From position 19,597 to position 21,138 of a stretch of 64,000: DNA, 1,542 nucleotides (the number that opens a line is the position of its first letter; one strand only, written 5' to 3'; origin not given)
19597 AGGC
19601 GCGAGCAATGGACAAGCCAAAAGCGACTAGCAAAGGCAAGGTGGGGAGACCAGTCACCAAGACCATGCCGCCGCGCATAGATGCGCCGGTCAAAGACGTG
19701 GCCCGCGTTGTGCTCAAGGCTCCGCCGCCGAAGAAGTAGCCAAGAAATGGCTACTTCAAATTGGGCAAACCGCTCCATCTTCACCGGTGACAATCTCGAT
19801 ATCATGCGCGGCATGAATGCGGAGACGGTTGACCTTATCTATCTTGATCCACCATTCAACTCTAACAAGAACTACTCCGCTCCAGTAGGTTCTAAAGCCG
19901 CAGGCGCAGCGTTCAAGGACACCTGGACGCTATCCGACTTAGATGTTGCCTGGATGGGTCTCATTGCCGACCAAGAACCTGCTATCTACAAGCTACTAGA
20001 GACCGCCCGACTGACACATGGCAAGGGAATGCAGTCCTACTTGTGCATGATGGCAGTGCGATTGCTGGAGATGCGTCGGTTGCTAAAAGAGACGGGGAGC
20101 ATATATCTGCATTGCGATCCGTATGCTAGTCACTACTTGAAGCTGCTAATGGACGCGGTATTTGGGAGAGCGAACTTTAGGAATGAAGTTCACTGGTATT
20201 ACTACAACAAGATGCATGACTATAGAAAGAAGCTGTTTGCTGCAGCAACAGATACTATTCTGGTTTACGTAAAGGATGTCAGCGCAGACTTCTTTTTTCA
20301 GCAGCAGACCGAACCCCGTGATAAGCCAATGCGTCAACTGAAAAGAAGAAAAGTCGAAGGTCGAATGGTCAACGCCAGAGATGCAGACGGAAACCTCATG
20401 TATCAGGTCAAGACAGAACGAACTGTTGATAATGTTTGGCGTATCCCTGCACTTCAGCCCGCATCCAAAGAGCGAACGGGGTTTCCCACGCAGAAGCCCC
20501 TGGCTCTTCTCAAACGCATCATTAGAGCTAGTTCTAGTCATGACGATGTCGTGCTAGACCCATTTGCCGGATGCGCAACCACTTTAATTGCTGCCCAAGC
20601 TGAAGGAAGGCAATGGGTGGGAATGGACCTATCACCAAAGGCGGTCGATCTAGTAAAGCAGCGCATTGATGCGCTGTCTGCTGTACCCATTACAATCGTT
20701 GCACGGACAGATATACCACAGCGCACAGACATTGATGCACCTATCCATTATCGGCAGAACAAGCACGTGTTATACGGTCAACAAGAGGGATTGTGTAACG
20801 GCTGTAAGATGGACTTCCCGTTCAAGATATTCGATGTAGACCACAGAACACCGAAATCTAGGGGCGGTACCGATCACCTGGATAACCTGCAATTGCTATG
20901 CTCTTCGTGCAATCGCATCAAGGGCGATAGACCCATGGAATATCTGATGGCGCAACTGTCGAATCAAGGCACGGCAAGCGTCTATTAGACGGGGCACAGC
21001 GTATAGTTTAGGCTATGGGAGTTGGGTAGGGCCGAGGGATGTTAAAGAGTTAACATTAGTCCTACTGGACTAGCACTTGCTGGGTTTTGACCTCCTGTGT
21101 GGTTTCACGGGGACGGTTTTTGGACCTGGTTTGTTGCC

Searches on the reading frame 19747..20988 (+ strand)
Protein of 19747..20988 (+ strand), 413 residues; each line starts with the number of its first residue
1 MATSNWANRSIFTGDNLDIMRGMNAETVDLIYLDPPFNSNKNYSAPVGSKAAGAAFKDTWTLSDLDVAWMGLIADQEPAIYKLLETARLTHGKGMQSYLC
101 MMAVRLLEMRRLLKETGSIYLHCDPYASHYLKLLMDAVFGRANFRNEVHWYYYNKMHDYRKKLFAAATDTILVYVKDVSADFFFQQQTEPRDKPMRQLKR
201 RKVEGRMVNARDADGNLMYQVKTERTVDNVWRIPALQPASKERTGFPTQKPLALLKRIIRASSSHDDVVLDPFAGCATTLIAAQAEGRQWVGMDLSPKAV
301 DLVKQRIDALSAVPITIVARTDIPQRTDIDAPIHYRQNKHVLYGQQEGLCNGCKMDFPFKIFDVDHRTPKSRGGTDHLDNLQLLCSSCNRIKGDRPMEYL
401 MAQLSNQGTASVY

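Call 6: search_protein_families(library=pfam, proteins=[window:19747-20988:+], max_evalue=0.01)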
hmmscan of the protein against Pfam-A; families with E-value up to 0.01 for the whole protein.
window:19747-20988:+ (413 aa): 8 families
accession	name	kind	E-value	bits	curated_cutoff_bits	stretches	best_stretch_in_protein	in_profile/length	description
PF01555.25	N6_N4_Mtase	-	5.4e-47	161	26.7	1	28-304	1-220/221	DNA methylase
PF01844.29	HNH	-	3.3e-12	46.8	21.4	1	350-395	1-47/47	HNH endonuclease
PF14279.12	HNH_5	-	1.9e-09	37.8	27.5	1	350-400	1-51/56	HNH endonuclease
PF03602.21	Cons_hypoth95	-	1.7e-05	25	24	0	19-42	103-128/182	Conserved hypothetical protein 95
PF02086.21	MethyltransfD12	-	0.00032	21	22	0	254-308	8-63/253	D12 class N6 adenine-specific DNA methyltransferase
PF02945.21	Endonuclease_7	-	0.00055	20.2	23.6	1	337-394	13-65/82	Recombination endonuclease VII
PF13395.12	HNH_4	-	0.0009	19.6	22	1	362-395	18-51/54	HNH endonuclease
PF02475.24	TRM5-TYW2_MTfase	-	0.0083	16.5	28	0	259-308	30-81/164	TRM5/TYW2 methyltransferase domain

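Call 9: search_protein_families(library=padloc, proteins=[window:19747-20988:+], max_evalue=0.01)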
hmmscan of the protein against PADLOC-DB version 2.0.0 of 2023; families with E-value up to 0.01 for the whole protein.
window:19747-20988:+ (413 aa): 87 families (the best 25 are shown)
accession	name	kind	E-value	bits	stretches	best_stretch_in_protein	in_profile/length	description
PDLC03339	MTase_II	-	3e-62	208.6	2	95-309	57-273/399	Type II methyltransferase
PDLC03300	MTase_II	-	1.6e-47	160.1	1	9-325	12-295/302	Type II methyltransferase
PDLC03354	MTase_II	-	3.5e-41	139.6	3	96-191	127-219/425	Type II methyltransferase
PDLC03371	MTase_II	-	3.6e-40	136.1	1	8-310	10-255/260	Type II methyltransferase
PDLC03299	MTase_II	-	1.5e-39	134.3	2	95-311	59-261/296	Type II methyltransferase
PDLC03636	MTase_III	-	4.6e-36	122.7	2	98-181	96-178/575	Type III methyltransferase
PDLC03633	MTase_III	-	8e-32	108.7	1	27-307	99-353/616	Type III methyltransferase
PDLC03641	MTase_III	-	3.9e-29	99.7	2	11-191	107-272/657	Type III methyltransferase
PDLC03644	MTase_III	-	7.7e-29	98.8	2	96-196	107-207/542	Type III methyltransferase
PDLC03638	MTase_III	-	1.9e-28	97.3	2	96-185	429-515/816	Type III methyltransferase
PDLC03634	MTase_III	-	2.9e-28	97.1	2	12-214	98-265/621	Type III methyltransferase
PDLC03635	MTase_III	-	1.6e-26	91.2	2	97-185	267-357/708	Type III methyltransferase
PDLC03216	MTase_II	-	1.3e-25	88.2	2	245-318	193-266/364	Type II methyltransferase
PDLC03738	oMTase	-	7.5e-25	85.4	3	246-313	204-271/376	orphan methyltransferase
PDLC03320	MTase_II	-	3.2e-24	83.6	1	113-314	94-281/289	Type II methyltransferase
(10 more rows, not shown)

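Call 10: search_protein_families(library=ncbifam, proteins=[window:19747-20988:+], max_evalue=0.01)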
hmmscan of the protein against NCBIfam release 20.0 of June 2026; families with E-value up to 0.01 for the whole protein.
window:19747-20988:+ (413 aa): 7 families
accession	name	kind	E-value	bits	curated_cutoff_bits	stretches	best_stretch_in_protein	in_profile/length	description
NF008572.0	PRK11524.1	equivalog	4e-32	111.5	292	2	99-311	62-260/294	adenine-specific DNA-methyltransferase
NF050803.1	DnaMtaseCcrMCaul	equivalog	1.5e-24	86.6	830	2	243-316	183-256/350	adenine-specific DNA-methyltransferase CcrM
NF010253.0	PRK13699.1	subfamily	5.8e-13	49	244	1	245-311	143-209/226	DNA methyltransferase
NF040563.1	guided_IscB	equivalog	1.1e-08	34.6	175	1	345-403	190-246/314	RNA-guided endonuclease IscB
NF049971.1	CRISPR_Cas9d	exception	6.2e-06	25.1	375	1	338-401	536-603/986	type II CRISPR RNA-guided endonuclease Cas9d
TIGR01865.2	cas_Csn1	equivalog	6.1e-05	21.5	100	1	336-403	562-634/1070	type II CRISPR RNA-guided endonuclease Cas9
NF047732.1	tRNAMtaseTrm5bMeth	equivalog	0.0011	18.1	500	1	257-308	190-240/337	tRNA (guanine(37)-N1)-methyltransferase Trm5b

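Call 46: search_solved_structures(query=window:19747-20988:+, max_evalue=0.01)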
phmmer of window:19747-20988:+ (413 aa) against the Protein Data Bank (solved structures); distinct sequences matched with E-value up to 0.01: 17.
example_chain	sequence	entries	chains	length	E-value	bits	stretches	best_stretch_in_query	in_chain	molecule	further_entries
8urk_A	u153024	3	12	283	2.5e-14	56.3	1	227-312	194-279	Methyltransferase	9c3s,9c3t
6pbd_A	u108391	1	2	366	1.2e-13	54.1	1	243-315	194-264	Modification methylase CcrMI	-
9c3u_A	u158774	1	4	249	1.6e-13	53.6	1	227-310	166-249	Methyltransferase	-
1nw8_A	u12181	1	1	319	6e-13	51.7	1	146-306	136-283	MODIFICATION METHYLASE RSRI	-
1eg2_A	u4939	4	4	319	6.2e-13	51.7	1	146-306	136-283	MODIFICATION METHYLASE RSRI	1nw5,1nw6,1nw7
1g60_A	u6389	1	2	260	3e-12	49.4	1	113-301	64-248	Adenine-specific Methyltransferase MboIIA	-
6k0w_B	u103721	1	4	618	6.1e-11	45.1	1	4-147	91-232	Adenine specific DNA methyltransferase (Mod)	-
2zie_A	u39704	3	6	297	1.4e-10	43.9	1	245-307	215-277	Putative modification methylase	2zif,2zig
5hek_A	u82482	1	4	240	2.6e-09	39.8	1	239-308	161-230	Adenine specific DNA methyltransferase (DpnA)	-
5hfj_A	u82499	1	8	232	2.8e-09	39.7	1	239-308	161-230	Adenine specific DNA methyltransferase (DpnA)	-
4zcf_A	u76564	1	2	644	7.2e-09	38.3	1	10-177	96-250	Restriction endonuclease EcoP15I, modification subunit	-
7dsu_A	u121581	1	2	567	1.4e-08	37.4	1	96-144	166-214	Mbo45V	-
8s9m_A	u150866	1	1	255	6.9e-08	35.1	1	230-308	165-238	DNA cytosine-N4 methyltransferase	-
8s9n_A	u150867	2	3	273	7.5e-08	35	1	230-308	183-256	DNA cytosine-N4 methyltransferase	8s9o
1boo_A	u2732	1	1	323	5.9e-07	32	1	246-300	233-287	PROTEIN (N-4 CYTOSINE-SPECIFIC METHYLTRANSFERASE PVU II)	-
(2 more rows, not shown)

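Call 60: find_homologous_proteins(query=window:19747-20988:+, max_evalue=1e-10)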
Query window:19747-20988:+ (413 aa): 8000 proteins with E <= 1e-10 among 8000 candidates; the best 120 are listed.
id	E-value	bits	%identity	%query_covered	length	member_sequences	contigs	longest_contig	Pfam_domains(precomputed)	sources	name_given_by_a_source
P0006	3.3e-283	957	100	100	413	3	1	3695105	PF03602.22,PF01844.30,PF14279.13,PF01555.25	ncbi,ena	-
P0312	1.8e-207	707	73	98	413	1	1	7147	PF01844.30,PF14279.13,PF01555.25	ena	-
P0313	1.1e-205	701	72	98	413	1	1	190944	PF01844.30,PF14279.13,PF01555.25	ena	-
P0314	3.8e-205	700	71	99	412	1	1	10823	PF01844.30,PF14279.13,PF01555.25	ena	-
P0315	5.2e-205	699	72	98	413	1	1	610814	PF01844.30,PF14279.13,PF01555.25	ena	-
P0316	9.5e-204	695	72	98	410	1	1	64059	PF01844.30,PF14279.13,PF01555.25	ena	-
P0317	3.4e-203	693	70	100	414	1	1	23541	PF01844.30,PF14279.13,PF01555.25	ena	-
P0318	1.6e-201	688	71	99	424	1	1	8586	PF01844.30,PF14279.13,PF01555.25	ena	-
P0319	2.3e-196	671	68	100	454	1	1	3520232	PF03602.22,PF13395.13,PF01844.30,PF14279.13,PF01555.25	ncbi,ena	-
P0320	1.7e-195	668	67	100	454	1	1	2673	PF03602.22,PF01844.30,PF14279.13,PF01555.25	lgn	-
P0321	9.5e-195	665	72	100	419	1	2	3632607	PF01844.30,PF14279.13,PF01555.25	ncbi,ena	-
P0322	4.0e-193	660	74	91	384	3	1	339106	PF01844.30,PF14279.13,PF01555.25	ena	-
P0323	3.7e-192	657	66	100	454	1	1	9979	PF03602.22,PF01844.30,PF14279.13,PF01555.25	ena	-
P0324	1.9e-191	654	72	100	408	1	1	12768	PF03602.22,PF13395.13,PF01844.30,PF14279.13,PF01555.25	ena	-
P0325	1.7e-190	651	67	99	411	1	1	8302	PF01844.30,PF14279.13,PF01555.25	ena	-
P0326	1.5e-188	645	66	98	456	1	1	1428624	PF03602.22,PF13395.13,PF01844.30,PF14279.13,PF01555.25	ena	-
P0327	1.7e-188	645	65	100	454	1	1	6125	PF03602.22,PF01844.30,PF14279.13,PF01555.25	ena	-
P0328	1.5e-186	638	69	100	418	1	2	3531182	PF13395.13,PF01844.30,PF14279.13,PF01555.25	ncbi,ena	-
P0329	4.6e-186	637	-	-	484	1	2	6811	PF03602.22,PF01844.30,PF14279.13,PF01555.25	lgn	-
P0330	2.7e-185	634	67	98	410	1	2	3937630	PF01844.30,PF14279.13,PF01555.25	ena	-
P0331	8.0e-183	626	68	98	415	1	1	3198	PF13395.13,PF01844.30,PF14279.13,PF01555.25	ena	-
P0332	5.5e-180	617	66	100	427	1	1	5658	PF01844.30,PF14279.13,PF01555.25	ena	-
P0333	4.2e-179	614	68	100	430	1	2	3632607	PF01844.30,PF14279.13,PF01555.25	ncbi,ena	-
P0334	6.1e-179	613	68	98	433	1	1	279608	PF02086.22,PF01844.30,PF14279.13,PF01555.25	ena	-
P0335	2.7e-178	611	65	98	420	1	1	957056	PF01844.30,PF14279.13,PF01555.25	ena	-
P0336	2.8e-178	611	69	98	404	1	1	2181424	PF01844.30,PF14279.13,PF01555.25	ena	-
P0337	1.9e-176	605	63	100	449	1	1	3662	PF13395.13,PF01844.30,PF14279.13,PF01555.25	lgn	-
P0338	5.3e-176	604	64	98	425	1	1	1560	PF01844.30,PF14279.13,PF01555.25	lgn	-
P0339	5.8e-175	600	61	100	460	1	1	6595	PF03602.22,PF01844.30,PF14279.13,PF01555.25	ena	-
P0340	6.9e-175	600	64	97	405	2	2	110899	PF01844.30,PF14279.13,PF01555.25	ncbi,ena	-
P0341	8.4e-175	600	64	98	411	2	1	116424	PF13395.13,PF01844.30,PF14279.13,PF01555.25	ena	-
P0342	5.2e-174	597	65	100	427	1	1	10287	PF01844.30,PF14279.13,PF01555.25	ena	-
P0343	6.8e-174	597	57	86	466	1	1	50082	PF01844.30,PF14279.13,PF01555.25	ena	-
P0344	1.8e-173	595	62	98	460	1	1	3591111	PF03602.22,PF13395.13,PF01844.30,PF14279.13,PF01555.25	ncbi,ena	-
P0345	2.0e-173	595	60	98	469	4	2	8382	PF01844.30,PF14279.13,PF01555.25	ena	-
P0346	2.0e-173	595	60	100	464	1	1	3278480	PF13395.13,PF01844.30,PF14279.13,PF01555.25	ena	-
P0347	2.6e-173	595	63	99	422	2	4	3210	PF01844.30,PF14279.13,PF01555.25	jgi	-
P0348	1.3e-172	592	65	98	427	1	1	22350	PF13395.13,PF01844.30,PF14279.13,PF01555.25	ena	-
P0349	1.5e-172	592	65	98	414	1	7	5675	PF01844.30,PF14279.13,PF01555.25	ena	-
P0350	3.8e-171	588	62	99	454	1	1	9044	PF01844.30,PF14279.13,PF01555.25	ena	-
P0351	5.5e-171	587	-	-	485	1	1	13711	PF01844.30,PF14279.13,PF01555.25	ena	-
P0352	6.4e-171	587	63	98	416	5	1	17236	PF01844.30,PF14279.13,PF01555.25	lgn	-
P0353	7.2e-170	583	61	99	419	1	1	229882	PF13395.13,PF01844.30,PF14279.13,PF01555.25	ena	-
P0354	3.9e-169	581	61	98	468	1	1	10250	PF01844.30,PF14279.13,PF01555.25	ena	-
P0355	5.9e-169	580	63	98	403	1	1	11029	PF01844.30,PF14279.13,PF01555.25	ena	-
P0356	1.5e-168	579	61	98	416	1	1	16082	PF13395.13,PF01844.30,PF14279.13,PF01555.25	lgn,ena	-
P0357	2.4e-167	575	62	99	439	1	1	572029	PF13395.13,PF01844.30,PF14279.13,PF01555.25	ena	-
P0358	2.8e-167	575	64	97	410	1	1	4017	PF01844.30,PF14279.13,PF01555.25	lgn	-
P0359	3.0e-167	575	61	97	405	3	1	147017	PF01844.30,PF14279.13,PF01555.25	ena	-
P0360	1.3e-166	573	58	98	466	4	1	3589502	PF01844.30,PF14279.13,PF01555.25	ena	-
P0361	1.4e-166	573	60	99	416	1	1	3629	PF13395.13,PF01844.30,PF14279.13,PF01555.25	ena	-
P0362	2.1e-166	572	63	95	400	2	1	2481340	PF01844.30,PF02945.22,PF14279.13,PF01555.25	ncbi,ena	-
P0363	3.0e-166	571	61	99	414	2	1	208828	PF13395.13,PF01844.30,PF14279.13,PF01555.25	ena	-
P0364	6.4e-166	570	62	98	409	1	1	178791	PF01844.30,PF14279.13,PF01555.25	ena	-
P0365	7.0e-166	570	-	-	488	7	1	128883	PF13395.13,PF01844.30,PF14279.13,PF01555.25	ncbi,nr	ncbi:MAG: DNA methyltransferase [Chloroflexi bacterium]|nr:DNA methyltransferase [Chloroflexota bact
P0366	9.9e-166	570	62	99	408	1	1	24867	PF01844.30,PF14279.13,PF01555.25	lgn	-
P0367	1.2e-165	570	61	98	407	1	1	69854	PF01844.30,PF14279.13,PF01555.25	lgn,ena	-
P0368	3.0e-165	568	63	98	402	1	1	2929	PF01844.30,PF14279.13,PF01555.25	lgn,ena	-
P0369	6.6e-165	567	60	99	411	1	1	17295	PF01844.30,PF14279.13,PF01555.25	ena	-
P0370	1.0e-164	566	62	97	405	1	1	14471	PF01844.30,PF14279.13,PF01555.25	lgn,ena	-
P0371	1.4e-164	566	58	98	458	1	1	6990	PF01844.30,PF14279.13,PF01555.25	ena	-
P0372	2.1e-164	565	57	99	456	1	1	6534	PF01844.30,PF14279.13,PF01555.25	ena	-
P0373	2.4e-164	565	61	97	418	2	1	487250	PF01844.30,PF14279.13,PF01555.25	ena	-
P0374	4.5e-163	561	72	81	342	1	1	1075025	PF01844.30,PF14279.13,PF01555.25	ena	-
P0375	5.4e-163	561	60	99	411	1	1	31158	PF01844.30,PF14279.13,PF01555.25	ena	-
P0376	7.0e-163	560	60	98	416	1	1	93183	PF01844.30,PF14279.13,PF01555.25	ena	-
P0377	7.0e-163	560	61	96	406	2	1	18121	PF01844.30,PF14279.13,PF01555.25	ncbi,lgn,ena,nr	ncbi:MAG: DNA methyltransferase [Rhodospirillaceae bacterium]|nr:DNA methyltransferase [Rhodospirill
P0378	8.5e-163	560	62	100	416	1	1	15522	PF13395.13,PF01844.30,PF14279.13,PF01555.25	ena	-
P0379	8.6e-163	560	58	100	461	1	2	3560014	PF01844.30,PF14279.13,PF01555.25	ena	-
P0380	1.0e-162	560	61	98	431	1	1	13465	PF13395.13,PF01844.30,PF14279.13,PF01555.25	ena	-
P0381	1.6e-162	559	-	-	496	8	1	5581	PF01844.30,PF14279.13,PF01555.25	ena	-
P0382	4.1e-162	558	61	98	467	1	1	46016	PF01844.30,PF14279.13,PF01555.25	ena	-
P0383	4.7e-162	558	56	98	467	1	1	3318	PF13395.13,PF01844.30,PF14279.13,PF01555.25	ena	-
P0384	5.7e-162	557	57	98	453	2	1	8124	PF01844.30,PF14279.13,PF01555.25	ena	-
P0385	6.2e-162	557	58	98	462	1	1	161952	PF01844.30,PF14279.13,PF01555.25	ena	-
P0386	6.8e-162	557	61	99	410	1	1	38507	PF01844.30,PF14279.13,PF01555.25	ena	-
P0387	8.3e-162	557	56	98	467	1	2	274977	PF01844.30,PF14279.13,PF01555.25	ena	-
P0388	1.3e-161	556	62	98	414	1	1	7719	PF13395.13,PF01844.30,PF14279.13,PF01555.25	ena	-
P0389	1.3e-161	556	61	99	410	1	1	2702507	PF01844.30,PF14279.13,PF01555.25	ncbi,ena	-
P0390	1.4e-161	556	58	99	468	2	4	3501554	PF13395.13,PF01844.30,PF14279.13,PF01555.25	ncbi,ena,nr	ncbi:MAG: DNA methyltransferase [Chloroflexota bacterium]|nr:DNA methyltransferase [Chloroflexota ba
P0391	1.7e-161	556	58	99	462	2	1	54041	PF01844.30,PF14279.13,PF01555.25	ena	-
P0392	1.8e-161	556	58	99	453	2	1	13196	PF01844.30,PF14279.13,PF01555.25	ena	-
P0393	2.5e-161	555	56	99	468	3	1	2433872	PF01844.30,PF14279.13,PF01555.25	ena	-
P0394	2.7e-161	555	61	99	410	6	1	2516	PF01844.30,PF14279.13,PF01555.25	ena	-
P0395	3.1e-161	555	62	98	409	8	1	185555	PF01844.30,PF14279.13,PF01555.25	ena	-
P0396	3.4e-161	555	60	99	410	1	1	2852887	PF01844.30,PF14279.13,PF01555.25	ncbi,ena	-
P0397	5.6e-161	554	56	98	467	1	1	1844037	PF01844.30,PF14279.13,PF01555.25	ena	-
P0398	7.1e-161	554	57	97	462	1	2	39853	PF13395.13,PF01844.30,PF14279.13,PF01555.25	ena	-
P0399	8.7e-161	553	61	98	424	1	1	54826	PF13395.13,PF01844.30,PF14279.13,PF01555.25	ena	-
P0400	1.8e-160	552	54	100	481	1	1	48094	PF13395.13,PF01844.30,PF14279.13,PF01555.25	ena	-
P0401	2.0e-160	552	61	98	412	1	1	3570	PF01844.30,PF14279.13,PF01555.25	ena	-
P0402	2.1e-160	552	56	98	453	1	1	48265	PF13395.13,PF01844.30,PF14279.13,PF01555.25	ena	-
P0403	2.6e-160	552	61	98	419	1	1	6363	PF13395.13,PF01844.30,PF14279.13,PF01555.25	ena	-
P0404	2.8e-160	552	55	98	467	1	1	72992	PF13395.13,PF01844.30,PF14279.13,PF01555.25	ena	-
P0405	3.9e-160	551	61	97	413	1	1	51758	PF13395.13,PF01844.30,PF14279.13,PF01555.25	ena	-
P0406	4.6e-160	551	60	99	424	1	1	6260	PF13847.13,PF01844.30,PF14279.13,PF01555.25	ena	-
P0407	5.4e-160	551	61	98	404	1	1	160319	PF01844.30,PF14279.13,PF01555.25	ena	-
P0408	5.9e-160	551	60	99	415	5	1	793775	PF01844.30,PF14279.13,PF01555.25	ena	-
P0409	7.3e-160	550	62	98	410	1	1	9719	PF01844.30,PF14279.13,PF01555.25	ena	-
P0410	7.8e-160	550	62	99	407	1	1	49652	PF01844.30,PF14279.13,PF01555.25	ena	-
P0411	8.1e-160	550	55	99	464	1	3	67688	PF13395.13,PF01844.30,PF14279.13,PF01555.25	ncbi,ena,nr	ncbi:MAG: DNA methyltransferase [Chloroflexota bacterium]|nr:DNA methyltransferase [Chloroflexota ba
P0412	8.5e-160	550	59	98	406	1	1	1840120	PF01844.30,PF14279.13,PF01555.25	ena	-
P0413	9.2e-160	550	61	98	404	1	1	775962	PF01844.30,PF14279.13,PF01555.25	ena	-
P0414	1.1e-159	550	57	98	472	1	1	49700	PF01844.30,PF14279.13,PF01555.25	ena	-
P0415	1.4e-159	549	60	98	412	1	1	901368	PF01844.30,PF14279.13,PF01555.25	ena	-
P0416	1.5e-159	549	61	99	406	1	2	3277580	PF01844.30,PF14279.13,PF01555.25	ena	-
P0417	2.0e-159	549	57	99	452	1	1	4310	PF13847.13,PF13395.13,PF01844.30,PF14279.13,PF01555.25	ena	-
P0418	2.2e-159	549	-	-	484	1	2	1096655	PF01844.30,PF14279.13,PF01555.25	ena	-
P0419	2.6e-159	549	59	98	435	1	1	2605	PF01844.30,PF14279.13,PF01555.25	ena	-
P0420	2.7e-159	549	57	98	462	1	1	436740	PF01844.30,PF14279.13,PF01555.25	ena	-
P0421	2.8e-159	549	61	98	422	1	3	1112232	PF01844.30,PF14279.13,PF01555.25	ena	-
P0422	3.3e-159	548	59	99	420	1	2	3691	PF01844.30,PF14279.13,PF01555.25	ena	-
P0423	3.3e-159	548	57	99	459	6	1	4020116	PF13847.13,PF01844.30,PF14279.13,PF01555.25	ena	-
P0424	3.8e-159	548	61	98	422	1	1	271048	PF01844.30,PF14279.13,PF01555.25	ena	-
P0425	4.3e-159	548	57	98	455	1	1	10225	PF01844.30,PF14279.13,PF01555.25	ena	-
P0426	7.1e-159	547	61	98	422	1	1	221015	PF01844.30,PF14279.13,PF01555.25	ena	-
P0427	7.7e-159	547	60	98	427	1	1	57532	PF01844.30,PF14279.13,PF01555.25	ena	-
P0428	1.1e-158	547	57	99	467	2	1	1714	PF01844.30,PF14279.13,PF01555.25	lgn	-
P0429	1.2e-158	546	56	98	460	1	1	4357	PF13395.13,PF01844.30,PF14279.13,PF01555.25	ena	-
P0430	1.6e-158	546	59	99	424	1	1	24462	PF13847.13,PF01844.30,PF14279.13,PF01555.25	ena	-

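Call 70: find_encoding_contigs(protein=P0321, flank=4500, max_places=2)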
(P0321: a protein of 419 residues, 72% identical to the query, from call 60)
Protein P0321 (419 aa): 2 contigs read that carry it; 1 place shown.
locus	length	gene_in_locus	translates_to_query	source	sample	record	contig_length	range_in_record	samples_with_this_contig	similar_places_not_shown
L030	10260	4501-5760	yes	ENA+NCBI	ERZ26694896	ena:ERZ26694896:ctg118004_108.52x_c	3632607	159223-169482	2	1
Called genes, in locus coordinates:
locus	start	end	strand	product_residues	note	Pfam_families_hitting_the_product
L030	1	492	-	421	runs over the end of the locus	PF00675:Peptidase_M16, PF05193:Peptidase_M16_C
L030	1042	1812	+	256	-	-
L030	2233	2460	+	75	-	PF19891:DUF6364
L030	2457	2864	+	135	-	PF01850:PIN, PF13470:PIN_3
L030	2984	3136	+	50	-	-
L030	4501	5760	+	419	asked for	PF01555:N6_N4_Mtase, PF01844:HNH, PF14279:HNH_5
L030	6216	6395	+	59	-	-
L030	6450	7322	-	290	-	PF12760:Zn_ribbon_IS1595 (weak), PF12762:DDE_Tnp_IS1595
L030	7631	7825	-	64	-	PF12762:DDE_Tnp_IS1595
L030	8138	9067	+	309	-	PF13483:Lactamase_B_3, PF12706:Lactamase_B_2 (faint)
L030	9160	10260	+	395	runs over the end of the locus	PF02463:SMC_N, PF13175:AAA_15, PF13476:AAA_23, PF13555:AAA_29 (weak), PF13304:AAA_21 (weak)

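Call 71: find_encoding_contigs(protein=P0333, flank=4500, max_places=2)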
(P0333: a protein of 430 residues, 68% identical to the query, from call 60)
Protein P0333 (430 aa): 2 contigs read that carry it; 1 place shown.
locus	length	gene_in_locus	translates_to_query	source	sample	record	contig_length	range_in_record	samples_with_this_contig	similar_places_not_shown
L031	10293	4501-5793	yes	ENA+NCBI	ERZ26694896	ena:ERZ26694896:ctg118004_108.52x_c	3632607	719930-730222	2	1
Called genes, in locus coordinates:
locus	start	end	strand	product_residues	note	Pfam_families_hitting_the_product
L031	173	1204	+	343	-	PF01408:GFO_IDH_MocA, PF02894:GFO_IDH_MocA_C, PF22725:GFO_IDH_MocA_C3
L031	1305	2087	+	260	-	PF00142:Fer4_NifH (faint), PF01656:CbiA, PF02374:ArsA_ATPase (faint), PF06564:CBP_BcsQ, PF09140:MipZ (faint), PF10609:ParA (weak), PF13614:AAA_31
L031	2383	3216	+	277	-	PF02195:ParB_N, PF17762:HTH_ParB, PF23552:ParB_C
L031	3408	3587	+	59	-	-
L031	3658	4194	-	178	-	-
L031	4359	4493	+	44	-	-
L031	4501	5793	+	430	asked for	PF01555:N6_N4_Mtase, PF01844:HNH, PF14279:HNH_5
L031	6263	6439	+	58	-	-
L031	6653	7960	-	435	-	PF07690:MFS_1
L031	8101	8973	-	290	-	PF09678:Caa3_CtaG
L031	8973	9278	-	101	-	PF03626:COX4_pro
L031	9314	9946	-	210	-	PF00510:COX3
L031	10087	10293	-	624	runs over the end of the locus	PF00115:COX1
